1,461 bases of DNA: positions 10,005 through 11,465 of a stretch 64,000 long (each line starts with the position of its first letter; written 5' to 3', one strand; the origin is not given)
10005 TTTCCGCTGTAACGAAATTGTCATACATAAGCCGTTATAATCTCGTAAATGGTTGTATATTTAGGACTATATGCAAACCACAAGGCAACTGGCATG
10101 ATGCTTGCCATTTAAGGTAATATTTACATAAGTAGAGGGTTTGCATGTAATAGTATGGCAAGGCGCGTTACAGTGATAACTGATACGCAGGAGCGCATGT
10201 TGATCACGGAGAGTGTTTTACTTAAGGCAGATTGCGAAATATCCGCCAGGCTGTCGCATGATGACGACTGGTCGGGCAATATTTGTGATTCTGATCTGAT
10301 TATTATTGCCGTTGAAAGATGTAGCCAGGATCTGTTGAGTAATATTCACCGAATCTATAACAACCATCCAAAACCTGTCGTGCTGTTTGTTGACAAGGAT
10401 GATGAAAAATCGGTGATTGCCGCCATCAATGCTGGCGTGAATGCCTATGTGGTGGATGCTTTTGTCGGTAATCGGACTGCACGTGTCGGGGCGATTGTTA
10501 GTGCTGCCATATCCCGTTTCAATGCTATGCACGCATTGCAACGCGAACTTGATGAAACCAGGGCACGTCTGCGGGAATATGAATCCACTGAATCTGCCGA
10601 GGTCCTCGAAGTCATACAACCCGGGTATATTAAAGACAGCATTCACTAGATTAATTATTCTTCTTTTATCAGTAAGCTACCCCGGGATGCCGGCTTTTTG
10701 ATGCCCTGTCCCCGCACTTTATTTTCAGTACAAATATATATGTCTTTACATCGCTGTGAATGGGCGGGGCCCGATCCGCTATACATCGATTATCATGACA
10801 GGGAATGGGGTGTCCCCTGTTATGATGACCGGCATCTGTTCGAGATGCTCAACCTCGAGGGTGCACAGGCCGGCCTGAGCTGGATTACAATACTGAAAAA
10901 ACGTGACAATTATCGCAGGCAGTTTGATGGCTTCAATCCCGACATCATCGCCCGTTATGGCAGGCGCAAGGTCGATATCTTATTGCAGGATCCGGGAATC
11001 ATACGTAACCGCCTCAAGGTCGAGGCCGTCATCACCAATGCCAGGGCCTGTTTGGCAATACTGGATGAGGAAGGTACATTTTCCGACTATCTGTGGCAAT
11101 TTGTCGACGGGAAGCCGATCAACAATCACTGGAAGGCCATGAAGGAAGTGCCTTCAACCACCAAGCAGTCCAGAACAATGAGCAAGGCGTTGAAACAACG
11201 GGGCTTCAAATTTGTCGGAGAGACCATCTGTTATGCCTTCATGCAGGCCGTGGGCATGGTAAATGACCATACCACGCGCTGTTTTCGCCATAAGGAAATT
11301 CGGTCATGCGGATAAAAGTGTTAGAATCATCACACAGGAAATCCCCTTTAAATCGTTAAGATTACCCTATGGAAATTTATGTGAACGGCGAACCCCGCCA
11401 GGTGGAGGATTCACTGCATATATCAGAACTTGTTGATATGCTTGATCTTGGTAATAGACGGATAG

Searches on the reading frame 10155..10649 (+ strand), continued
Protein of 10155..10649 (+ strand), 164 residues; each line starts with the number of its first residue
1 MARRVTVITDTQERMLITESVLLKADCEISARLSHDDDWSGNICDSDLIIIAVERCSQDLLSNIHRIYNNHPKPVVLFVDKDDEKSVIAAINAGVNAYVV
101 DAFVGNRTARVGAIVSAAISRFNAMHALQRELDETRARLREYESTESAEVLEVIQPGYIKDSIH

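Call 72: search_protein_families(library=pfam, proteins=[L087:2566-3423:+, L087:1324-2514:+, L087:378-965:+, window:10155-10649:+], max_evalue=1)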
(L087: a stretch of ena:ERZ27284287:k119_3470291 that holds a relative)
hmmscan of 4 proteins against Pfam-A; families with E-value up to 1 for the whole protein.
L087:2566-3423:+ (286 aa): 2 families
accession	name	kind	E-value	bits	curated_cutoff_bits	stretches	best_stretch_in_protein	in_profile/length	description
PF13379.11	NMT1_2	-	1.9e-83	280.6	24.7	1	49-286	2-212/252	NMT1-like family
PF09084.16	NMT1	-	0.014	15.8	20.5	1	63-104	2-43/216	NMT1/THI5 like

L087:1324-2514:+ (396 aa): 2 families
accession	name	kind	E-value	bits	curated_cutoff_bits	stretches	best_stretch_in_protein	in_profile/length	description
PF13372.12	Alginate_exp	-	3.5e-10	39.7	25.2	1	47-256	8-225/395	Alginate export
PF06300.18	Tsp45I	-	0.042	13.8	25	1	138-184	182-228/260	Tsp45I type II restriction enzyme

L087:378-965:+ (195 aa): 2 families
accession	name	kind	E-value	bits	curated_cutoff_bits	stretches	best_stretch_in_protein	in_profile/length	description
PF03861.19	ANTAR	-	7.1e-21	74.2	27.3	1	136-188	2-54/54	ANTAR domain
PF19380.4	DUF5955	-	0.16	12.8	27.1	1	125-156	13-44/88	Family of unknown function (DUF5955)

window:10155-10649:+ (164 aa): 1 family
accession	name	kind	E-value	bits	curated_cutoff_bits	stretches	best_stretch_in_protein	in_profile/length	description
PF06295.17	ZapG-like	-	0.083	13.4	33.5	1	111-155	7-62/123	Z-ring associated protein G-like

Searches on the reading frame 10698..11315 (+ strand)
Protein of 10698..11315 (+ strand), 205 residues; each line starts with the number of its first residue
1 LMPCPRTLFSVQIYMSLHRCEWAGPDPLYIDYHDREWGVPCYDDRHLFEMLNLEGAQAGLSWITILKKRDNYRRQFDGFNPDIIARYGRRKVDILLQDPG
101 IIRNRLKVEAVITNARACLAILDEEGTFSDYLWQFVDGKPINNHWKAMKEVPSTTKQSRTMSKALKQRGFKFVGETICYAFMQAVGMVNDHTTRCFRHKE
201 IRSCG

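Call 8: search_protein_families(library=pfam, proteins=[window:10698-11315:+], max_evalue=0.01)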
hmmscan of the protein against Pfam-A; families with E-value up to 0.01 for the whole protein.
window:10698-11315:+ (205 aa): 1 family
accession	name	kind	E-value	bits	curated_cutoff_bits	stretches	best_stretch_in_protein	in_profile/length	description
PF03352.18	Adenine_glyco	-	1.8e-83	279.2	25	1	22-198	1-177/177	Methyladenine glycosylase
